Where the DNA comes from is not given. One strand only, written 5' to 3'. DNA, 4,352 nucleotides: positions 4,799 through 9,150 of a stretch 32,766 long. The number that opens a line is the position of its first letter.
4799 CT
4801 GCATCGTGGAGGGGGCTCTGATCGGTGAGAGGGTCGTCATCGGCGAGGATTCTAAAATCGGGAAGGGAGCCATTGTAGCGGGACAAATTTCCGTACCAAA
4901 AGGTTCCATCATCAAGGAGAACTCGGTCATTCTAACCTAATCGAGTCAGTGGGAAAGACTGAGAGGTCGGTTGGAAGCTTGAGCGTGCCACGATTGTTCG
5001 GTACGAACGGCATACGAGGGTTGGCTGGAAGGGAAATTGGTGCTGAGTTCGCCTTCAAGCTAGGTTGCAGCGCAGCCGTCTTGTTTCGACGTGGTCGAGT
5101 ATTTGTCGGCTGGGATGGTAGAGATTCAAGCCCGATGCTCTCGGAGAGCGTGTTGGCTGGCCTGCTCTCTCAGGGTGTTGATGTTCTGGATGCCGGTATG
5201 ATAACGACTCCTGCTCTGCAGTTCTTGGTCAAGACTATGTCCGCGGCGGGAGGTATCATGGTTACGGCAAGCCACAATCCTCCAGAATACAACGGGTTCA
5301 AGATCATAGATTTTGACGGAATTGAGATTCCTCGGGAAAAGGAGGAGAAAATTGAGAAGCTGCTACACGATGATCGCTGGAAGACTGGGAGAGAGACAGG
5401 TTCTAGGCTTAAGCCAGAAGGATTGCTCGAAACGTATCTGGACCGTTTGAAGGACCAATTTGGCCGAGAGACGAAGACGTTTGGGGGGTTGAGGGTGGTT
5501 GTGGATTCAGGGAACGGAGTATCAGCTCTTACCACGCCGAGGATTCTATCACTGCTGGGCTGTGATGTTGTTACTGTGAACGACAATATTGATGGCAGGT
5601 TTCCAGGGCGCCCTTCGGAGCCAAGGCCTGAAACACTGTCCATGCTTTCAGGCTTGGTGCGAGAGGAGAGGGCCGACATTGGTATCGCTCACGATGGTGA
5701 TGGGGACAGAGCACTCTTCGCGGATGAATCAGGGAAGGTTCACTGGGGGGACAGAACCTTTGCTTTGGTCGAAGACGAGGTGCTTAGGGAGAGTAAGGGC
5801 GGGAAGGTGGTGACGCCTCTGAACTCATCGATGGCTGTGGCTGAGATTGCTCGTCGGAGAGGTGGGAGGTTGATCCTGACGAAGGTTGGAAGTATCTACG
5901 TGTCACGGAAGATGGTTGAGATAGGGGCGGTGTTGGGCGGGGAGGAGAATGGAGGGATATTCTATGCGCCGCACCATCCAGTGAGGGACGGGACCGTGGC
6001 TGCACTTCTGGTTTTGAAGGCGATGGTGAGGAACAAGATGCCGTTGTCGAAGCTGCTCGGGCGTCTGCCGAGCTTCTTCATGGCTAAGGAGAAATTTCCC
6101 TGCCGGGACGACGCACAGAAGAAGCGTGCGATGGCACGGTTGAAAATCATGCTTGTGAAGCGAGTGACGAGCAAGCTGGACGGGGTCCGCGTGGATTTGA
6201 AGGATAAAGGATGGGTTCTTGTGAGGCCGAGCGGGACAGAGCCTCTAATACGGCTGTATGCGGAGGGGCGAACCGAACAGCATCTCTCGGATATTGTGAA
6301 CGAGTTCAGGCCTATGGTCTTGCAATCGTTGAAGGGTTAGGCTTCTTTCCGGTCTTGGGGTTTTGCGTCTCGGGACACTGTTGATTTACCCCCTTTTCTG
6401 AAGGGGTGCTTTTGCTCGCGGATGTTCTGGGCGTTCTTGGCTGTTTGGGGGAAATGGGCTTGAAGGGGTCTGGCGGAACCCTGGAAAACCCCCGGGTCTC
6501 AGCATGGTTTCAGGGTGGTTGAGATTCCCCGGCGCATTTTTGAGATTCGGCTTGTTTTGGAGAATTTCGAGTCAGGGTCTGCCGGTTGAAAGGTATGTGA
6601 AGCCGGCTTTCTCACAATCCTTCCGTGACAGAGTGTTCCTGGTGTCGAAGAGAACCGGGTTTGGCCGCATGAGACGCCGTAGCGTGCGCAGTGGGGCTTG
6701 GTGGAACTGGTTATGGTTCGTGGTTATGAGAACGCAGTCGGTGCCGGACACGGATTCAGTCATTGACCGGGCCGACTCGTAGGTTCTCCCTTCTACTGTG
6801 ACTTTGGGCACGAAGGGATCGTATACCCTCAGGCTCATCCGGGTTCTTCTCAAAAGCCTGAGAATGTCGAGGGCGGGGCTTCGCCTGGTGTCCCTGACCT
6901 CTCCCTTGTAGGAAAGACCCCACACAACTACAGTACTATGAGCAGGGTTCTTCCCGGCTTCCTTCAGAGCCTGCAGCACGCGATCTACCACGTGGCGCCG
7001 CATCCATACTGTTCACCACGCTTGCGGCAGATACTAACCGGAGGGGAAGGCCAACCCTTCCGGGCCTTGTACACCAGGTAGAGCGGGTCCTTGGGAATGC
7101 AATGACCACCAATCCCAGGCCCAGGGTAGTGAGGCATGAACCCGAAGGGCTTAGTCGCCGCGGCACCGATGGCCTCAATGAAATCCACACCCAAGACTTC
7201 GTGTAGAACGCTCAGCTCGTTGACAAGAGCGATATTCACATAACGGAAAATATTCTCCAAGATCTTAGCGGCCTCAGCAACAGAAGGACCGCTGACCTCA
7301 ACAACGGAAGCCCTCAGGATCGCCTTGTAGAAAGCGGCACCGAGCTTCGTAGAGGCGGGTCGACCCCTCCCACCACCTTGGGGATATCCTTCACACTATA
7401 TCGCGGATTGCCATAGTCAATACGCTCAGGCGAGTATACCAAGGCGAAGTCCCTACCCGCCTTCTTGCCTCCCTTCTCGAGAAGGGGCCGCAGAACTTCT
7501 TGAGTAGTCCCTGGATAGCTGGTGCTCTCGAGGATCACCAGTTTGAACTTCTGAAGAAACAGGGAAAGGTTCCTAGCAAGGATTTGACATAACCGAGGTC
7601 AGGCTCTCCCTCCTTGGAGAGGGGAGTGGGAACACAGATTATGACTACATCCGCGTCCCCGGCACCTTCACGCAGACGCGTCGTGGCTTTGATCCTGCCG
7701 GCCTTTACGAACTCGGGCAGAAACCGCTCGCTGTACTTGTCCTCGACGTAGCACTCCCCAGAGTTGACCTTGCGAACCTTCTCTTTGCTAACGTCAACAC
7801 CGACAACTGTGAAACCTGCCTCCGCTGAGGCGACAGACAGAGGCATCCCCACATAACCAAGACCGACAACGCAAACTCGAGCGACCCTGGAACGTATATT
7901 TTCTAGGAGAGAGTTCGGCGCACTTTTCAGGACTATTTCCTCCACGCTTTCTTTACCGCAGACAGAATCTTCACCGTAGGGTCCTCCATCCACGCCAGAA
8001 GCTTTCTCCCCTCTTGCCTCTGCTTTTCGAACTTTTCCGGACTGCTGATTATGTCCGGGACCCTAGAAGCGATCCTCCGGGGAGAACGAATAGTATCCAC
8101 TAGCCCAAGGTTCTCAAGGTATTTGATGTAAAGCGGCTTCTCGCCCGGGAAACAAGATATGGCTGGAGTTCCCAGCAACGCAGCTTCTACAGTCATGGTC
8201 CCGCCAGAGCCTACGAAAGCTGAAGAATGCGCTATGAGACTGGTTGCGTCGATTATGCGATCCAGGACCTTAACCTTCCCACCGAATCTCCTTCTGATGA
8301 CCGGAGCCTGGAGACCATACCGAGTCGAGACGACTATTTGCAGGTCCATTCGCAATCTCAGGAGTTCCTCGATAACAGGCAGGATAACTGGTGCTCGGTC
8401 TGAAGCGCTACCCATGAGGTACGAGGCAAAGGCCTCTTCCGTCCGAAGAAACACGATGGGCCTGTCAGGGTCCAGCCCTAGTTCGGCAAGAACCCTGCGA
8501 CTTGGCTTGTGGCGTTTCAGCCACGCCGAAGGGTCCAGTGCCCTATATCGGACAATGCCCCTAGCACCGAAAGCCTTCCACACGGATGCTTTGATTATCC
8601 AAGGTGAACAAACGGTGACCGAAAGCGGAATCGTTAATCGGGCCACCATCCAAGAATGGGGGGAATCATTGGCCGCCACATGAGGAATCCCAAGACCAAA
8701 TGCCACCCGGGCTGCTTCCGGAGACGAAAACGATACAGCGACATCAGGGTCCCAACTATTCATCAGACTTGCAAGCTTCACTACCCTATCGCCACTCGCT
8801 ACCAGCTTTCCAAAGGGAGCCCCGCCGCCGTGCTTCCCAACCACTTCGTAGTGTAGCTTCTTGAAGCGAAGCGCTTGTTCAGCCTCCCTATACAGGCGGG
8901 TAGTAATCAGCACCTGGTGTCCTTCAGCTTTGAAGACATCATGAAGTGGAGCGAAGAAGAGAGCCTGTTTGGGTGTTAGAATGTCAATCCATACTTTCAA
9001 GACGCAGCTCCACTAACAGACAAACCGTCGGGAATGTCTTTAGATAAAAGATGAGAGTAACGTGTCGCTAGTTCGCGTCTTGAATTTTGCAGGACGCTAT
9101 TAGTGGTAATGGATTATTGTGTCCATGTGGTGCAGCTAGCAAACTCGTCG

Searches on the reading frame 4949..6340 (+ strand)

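Call 15: search_protein_families(library=pfam, proteins=[window:4949-6340:+], max_evalue=0.001)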
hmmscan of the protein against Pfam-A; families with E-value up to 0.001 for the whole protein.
window:4949-6340:+ (463 aa): 4 families
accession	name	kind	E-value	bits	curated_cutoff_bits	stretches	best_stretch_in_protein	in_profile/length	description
PF02878.22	PGM_PMM_I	-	8.3e-42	142.6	22.5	1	15-142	2-134/138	Phosphoglucomutase/phosphomannomutase, alpha/beta/alpha domain I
PF02880.22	PGM_PMM_III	-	1.9e-26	92.9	20.7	1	266-373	1-111/115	Phosphoglucomutase/phosphomannomutase, alpha/beta/alpha domain III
PF02879.22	PGM_PMM_II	-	2e-26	92.9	29.3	1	162-262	2-103/103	Phosphoglucomutase/phosphomannomutase, alpha/beta/alpha domain II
PF00408.26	PGM_PMM_IV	-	1.6e-13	50.9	23.1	1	400-454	12-66/68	Phosphoglucomutase/phosphomannomutase, C-terminal domain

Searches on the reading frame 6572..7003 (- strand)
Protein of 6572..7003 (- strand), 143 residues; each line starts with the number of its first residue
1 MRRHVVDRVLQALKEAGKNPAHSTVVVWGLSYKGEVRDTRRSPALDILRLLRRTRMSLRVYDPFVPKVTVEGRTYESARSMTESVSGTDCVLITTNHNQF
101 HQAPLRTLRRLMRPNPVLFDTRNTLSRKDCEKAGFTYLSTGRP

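Call 3: search_protein_families(library=pfam, proteins=[window:6572-7003:-], max_evalue=0.1)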
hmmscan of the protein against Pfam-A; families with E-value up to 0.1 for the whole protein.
window:6572-7003:- (143 aa): 2 families
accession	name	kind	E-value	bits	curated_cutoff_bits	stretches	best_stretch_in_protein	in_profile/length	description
PF03720.21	UDPG_MGDP_dh_C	-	5e-25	88.3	30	1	27-126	2-102/103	UDP-glucose/GDP-mannose dehydrogenase family, UDP binding domain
PF13524.12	Glyco_trans_1_2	-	0.024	15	25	1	8-78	4-71/144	Glycosyl transferase-like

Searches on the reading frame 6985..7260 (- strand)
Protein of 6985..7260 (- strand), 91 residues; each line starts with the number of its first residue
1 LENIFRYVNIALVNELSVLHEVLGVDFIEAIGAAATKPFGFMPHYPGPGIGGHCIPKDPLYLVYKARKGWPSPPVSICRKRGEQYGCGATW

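Call 3: search_protein_families(library=pfam, proteins=[window:6985-7260:-], max_evalue=0.1)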
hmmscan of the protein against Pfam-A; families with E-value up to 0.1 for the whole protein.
window:6985-7260:- (91 aa): 1 family
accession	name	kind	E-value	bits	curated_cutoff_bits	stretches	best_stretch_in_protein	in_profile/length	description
PF00984.24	UDPG_MGDP_dh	-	3e-21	75.8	25.4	1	1-68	9-77/94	UDP-glucose/GDP-mannose dehydrogenase family, central domain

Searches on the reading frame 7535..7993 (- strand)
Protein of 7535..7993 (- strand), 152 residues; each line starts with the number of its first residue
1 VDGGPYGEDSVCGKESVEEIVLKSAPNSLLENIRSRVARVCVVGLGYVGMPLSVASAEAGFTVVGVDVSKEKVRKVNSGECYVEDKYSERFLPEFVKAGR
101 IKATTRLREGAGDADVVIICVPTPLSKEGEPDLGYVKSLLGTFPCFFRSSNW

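Call 3: search_protein_families(library=pfam, proteins=[window:7535-7993:-], max_evalue=0.1)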
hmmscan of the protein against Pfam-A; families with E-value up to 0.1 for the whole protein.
window:7535-7993:- (152 aa): 9 families
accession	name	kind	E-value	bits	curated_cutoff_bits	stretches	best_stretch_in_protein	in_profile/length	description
PF03721.20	UDPG_MGDP_dh_N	-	1.3e-28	100.2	27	1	39-140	2-104/187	UDP-glucose/GDP-mannose dehydrogenase family, NAD binding domain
PF03446.21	NAD_binding_2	-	5.9e-07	30.1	21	1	40-123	2-65/161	NAD binding domain of 6-phosphogluconate dehydrogenase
PF01210.29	NAD_Gly3P_dh_N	-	7.7e-06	26.4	23.1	1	40-124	2-80/158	NAD-dependent glycerol-3-phosphate dehydrogenase N-terminus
PF02737.24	3HCDH_N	-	1.1e-05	25.8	22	1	40-122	2-87/180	3-hydroxyacyl-CoA dehydrogenase, NAD binding domain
PF01262.27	AlaDh_PNT_C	-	0.00044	20.2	23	1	36-124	27-103/214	Alanine dehydrogenase/PNT, C-terminal domain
PF03807.23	F420_oxidored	-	0.016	16.2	21.6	1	39-123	1-69/94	NADP oxidoreductase coenzyme F420-dependent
PF02558.23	ApbA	-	0.018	15.1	22.2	1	40-123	1-76/150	Ketopantoate reductase PanE/ApbA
PF02254.24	TrkA_N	-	0.042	14.6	23.8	0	40-83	1-46/116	TrkA-N domain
PF02826.25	2-Hacid_dh_C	-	0.047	13.5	25.1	0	38-80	37-79/178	D-isomer specific 2-hydroxyacid dehydrogenase, NAD binding domain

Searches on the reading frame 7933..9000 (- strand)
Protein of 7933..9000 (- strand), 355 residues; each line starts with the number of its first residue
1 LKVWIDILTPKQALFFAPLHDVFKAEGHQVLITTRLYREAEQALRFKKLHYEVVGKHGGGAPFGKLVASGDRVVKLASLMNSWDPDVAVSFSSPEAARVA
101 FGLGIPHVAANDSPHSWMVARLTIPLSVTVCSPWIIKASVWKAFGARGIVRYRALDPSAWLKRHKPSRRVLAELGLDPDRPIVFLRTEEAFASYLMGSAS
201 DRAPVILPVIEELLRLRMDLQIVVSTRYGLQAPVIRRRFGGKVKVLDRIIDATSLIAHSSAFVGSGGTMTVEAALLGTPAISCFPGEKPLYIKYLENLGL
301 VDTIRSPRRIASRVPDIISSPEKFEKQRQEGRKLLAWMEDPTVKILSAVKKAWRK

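Call 3: search_protein_families(library=pfam, proteins=[window:7933-9000:-], max_evalue=0.1)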
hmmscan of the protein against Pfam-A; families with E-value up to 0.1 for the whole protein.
window:7933-9000:- (355 aa): 1 family
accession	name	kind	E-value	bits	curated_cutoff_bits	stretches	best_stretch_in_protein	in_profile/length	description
PF04007.18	DUF354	-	5.8e-47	160.9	22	1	1-350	1-345/349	Protein of unknown function (DUF354)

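Call 4: search_protein_families(library=ncbifam, proteins=[window:7933-9000:-], max_evalue=0.1)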
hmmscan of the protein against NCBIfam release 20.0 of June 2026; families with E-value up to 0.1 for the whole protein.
window:7933-9000:- (355 aa): 4 families
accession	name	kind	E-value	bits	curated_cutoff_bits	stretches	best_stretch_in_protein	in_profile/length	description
TIGR04396.2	surf_polysacc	subfamily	0.0083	15.3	125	1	253-336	258-341/427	surface carbohydrate biosynthesis protein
TIGR03590.1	PseG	equivalog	0.048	13.3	153.55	1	200-283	181-267/280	UDP-2,4-diacetamido-2,4,6-trideoxy-beta-L-altropyranose hydrolase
NF010135.0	PRK13609.1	equivalog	0.056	12.4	500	1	240-334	255-352/388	diglucosyl diacylglycerol synthase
TIGR00215.1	lpxB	equivalog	0.067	12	190.25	1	222-281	232-291/382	lipid-A-disaccharide synthase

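Call 46: search_solved_structures(query=window:7936-9000:-, max_evalue=1)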
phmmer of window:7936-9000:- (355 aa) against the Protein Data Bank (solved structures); distinct sequences matched with E-value up to 1: 0.

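Call 77: predict_structure(alignment_id=A3)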
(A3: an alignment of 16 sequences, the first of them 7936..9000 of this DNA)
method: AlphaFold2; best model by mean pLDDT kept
length: 355 residues; sequences in the alignment: 16
mean_pLDDT: 91.0   pTM: 0.89
mean pLDDT of the five models: 91.0, 89.0, 88.7, 88.5, 87.5
residues with pLDDT >= 90: 273; 70-90: 59; 50-70: 22; < 50: 1
segments of 3 or more residues with pLDDT < 50: none
pLDDT, mean of each block of 10 residues (from residue 1): 95 95 97 92 94 86 83 97 98 94 97 77 94 94 94 95 94 95 82 58 85 95 84 90 89 95 89 96 85 94 94 94 94 96 96 86
secondary structure, 60 per line:
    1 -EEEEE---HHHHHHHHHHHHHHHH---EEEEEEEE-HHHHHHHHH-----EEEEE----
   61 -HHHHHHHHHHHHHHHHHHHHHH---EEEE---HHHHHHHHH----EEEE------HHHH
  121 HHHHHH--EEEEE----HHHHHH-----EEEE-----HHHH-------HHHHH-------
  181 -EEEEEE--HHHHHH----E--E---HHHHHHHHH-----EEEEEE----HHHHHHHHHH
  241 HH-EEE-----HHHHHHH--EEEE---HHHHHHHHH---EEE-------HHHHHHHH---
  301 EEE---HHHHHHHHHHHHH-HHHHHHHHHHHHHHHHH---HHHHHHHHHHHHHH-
elements in order: E2-6 H10-25 E29-36 H38-46 E52-56 H62-83 E87-90 H94-102 E107-110 H117-126 E129-133 H138-143 E149-152 H158-161 H169-173 E182-187 H190-195 H207-215 E221-226 H231-242 E244-246 H252-258 E261-264 H268-276 E280-282 H290-297 E301-303 H307-319 H321-337 H341-354

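Call 79: fold_search(model_id=the predicted structure, library=pdb)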
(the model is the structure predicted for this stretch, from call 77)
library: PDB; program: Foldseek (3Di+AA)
matches with E <= 10: 1613; with E <= 0.001: 291
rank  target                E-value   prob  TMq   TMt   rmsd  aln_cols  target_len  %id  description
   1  1v4v_A                2.6e-13  1.00  0.63  0.60   6.4       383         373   16  Crystal Structure Of UDP-N-Acetylglucosamine 2-Epimerase From Thermus Thermophilus HB8 (released 2003-12-02)
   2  3wad_B                2.8e-13  1.00  0.63  0.57   7.2       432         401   15  Crystal structure of glycosyltransferase VinC involved in the biosynthesis of vicenistatin (released 2014-06-04)
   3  3wad_A                4.5e-13  1.00  0.63  0.57   6.8       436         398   15  Crystal structure of glycosyltransferase VinC involved in the biosynthesis of vicenistatin (released 2014-06-04)
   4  4rif_A                5.1e-13  1.00  0.68  0.65   6.1       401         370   15  Landomycin Glycosyltransferase LanGT2, carbasugar substrate complex (released 2015-01-28)
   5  8ahe_A                7.8e-13  1.00  0.72  0.70   4.8       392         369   16  PAC-FragmentDEL: Photoactivated covalent capture of DNA encoded fragments for hit discovery (released 2022-09-14)
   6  1v4v_B                8.7e-13  1.00  0.69  0.67   5.2       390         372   16  Crystal Structure Of UDP-N-Acetylglucosamine 2-Epimerase From Thermus Thermophilus HB8 (released 2003-12-02)
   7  4rif_B                9.7e-13  1.00  0.69  0.65   5.7       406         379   14  Landomycin Glycosyltransferase LanGT2, carbasugar substrate complex (released 2015-01-28)
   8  1f6d_B                1.1e-12  1.00  0.71  0.68   4.8       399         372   16  THE STRUCTURE OF UDP-N-ACETYLGLUCOSAMINE 2-EPIMERASE FROM E. COLI. (released 2000-12-13)
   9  4rih_B                1.9e-12  1.00  0.68  0.65   5.8       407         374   15  Chimeric Glycosyltransferase LanGT2S8Ac, carbasugar substrate complex (released 2015-01-28)
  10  4rih_A                1.9e-12  1.00  0.66  0.64   5.9       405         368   14  Chimeric Glycosyltransferase LanGT2S8Ac, carbasugar substrate complex (released 2015-01-28)
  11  3dzc_A                1.9e-12  1.00  0.65  0.63   6.2       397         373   14  2.35 Angstrom resolution structure of WecB (VC0917), a UDP-N-acetylglucosamine 2-epimerase from Vibrio cholerae. (released 2008-08-12)
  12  1f6d_A                2.2e-12  1.00  0.72  0.69   4.8       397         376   18  THE STRUCTURE OF UDP-N-ACETYLGLUCOSAMINE 2-EPIMERASE FROM E. COLI. (released 2000-12-13)
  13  3beo_A                2.7e-12  1.00  0.74  0.71   4.1       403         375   17  A Structural Basis for the allosteric regulation of non-hydrolyzing UDP-GlcNAc 2-epimerases (released 2008-02-19)
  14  1f6d_C                3.4e-12  1.00  0.74  0.72   4.3       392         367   16  THE STRUCTURE OF UDP-N-ACETYLGLUCOSAMINE 2-EPIMERASE FROM E. COLI. (released 2000-12-13)
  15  2p6p_A                3.8e-12  1.00  0.62  0.58   7.3       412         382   13  X-ray crystal structure of C-C bond-forming dTDP-D-Olivose-transferase UrdGT2 (released 2007-08-07)
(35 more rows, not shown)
